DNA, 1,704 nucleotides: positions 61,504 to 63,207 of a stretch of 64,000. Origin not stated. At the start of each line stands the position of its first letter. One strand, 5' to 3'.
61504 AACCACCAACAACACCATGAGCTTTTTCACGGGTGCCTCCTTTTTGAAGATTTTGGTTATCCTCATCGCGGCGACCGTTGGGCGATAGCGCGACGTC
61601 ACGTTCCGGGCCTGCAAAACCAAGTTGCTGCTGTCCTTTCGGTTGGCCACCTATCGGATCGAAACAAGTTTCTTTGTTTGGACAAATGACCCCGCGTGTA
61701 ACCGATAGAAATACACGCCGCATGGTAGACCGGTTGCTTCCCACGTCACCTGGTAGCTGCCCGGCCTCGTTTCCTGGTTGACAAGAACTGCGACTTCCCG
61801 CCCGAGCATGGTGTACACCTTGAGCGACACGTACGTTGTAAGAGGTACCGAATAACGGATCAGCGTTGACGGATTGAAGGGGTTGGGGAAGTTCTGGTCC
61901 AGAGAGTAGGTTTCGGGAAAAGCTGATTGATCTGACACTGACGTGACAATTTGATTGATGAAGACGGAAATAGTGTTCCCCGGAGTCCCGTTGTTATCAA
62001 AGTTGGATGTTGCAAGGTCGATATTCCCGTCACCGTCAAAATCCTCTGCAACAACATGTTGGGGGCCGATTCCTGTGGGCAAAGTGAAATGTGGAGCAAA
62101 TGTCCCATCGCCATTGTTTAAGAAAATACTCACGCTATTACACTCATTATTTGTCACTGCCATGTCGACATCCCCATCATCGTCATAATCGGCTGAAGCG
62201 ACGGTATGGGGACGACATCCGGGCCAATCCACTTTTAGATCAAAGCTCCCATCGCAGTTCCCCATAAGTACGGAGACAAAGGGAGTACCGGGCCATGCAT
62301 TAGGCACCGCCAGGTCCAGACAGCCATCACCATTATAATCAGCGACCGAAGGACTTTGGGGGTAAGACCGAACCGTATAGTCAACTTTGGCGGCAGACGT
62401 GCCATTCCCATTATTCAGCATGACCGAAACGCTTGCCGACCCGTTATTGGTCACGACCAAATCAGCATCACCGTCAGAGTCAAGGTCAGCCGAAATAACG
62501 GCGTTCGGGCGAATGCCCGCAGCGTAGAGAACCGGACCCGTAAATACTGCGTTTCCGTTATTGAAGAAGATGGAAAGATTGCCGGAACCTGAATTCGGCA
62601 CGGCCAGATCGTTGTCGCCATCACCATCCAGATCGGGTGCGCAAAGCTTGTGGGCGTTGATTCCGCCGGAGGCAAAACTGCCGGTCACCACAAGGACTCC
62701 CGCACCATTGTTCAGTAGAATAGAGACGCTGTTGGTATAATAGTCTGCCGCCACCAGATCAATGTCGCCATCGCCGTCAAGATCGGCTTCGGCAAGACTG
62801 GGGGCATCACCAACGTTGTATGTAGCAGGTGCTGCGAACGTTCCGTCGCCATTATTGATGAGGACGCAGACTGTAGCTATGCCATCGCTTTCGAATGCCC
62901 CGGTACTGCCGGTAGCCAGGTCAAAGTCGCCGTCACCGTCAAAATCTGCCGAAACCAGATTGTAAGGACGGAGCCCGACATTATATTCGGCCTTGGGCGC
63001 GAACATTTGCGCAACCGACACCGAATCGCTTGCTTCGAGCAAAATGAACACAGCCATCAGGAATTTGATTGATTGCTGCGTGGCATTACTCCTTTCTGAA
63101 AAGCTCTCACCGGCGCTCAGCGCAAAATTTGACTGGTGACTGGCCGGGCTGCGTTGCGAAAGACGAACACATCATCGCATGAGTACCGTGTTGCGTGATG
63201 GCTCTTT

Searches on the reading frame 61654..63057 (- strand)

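Call 87: search_protein_families(library=pfam, proteins=[window:61654-63057:-], max_evalue=1)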
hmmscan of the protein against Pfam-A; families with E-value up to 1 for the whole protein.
window:61654-63057:- (468 aa): 7 families
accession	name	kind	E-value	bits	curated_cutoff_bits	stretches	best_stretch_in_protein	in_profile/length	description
PF13517.12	FG-GAP_3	-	1.8e-43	147.4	26.9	6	191-251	1-61/61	FG-GAP-like repeat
PF01839.29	FG-GAP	-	3.3e-25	87.9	22.1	7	32-60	3-33/37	FG-GAP repeat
PF18962.6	Por_Secre_tail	-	2.6e-06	28.1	27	1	390-465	2-74/75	Secretion system C-terminal sorting domain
PF13585.12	CHU_C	-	0.033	14.8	27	1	410-455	29-72/86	CHU_C Type IX secretion signal domain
PF14779.12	BBS1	-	0.06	13.2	27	0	184-221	16-53/254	Ciliary BBSome complex subunit 1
PF12256.14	TcdB_toxin_midN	-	0.14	11.9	24.8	0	88-109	30-51/181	Insecticide toxin TcdB middle/N-terminal region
PF07151.18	DUF1391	-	0.3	11.2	27.3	0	64-76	13-25/48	Protein of unknown function (DUF1391)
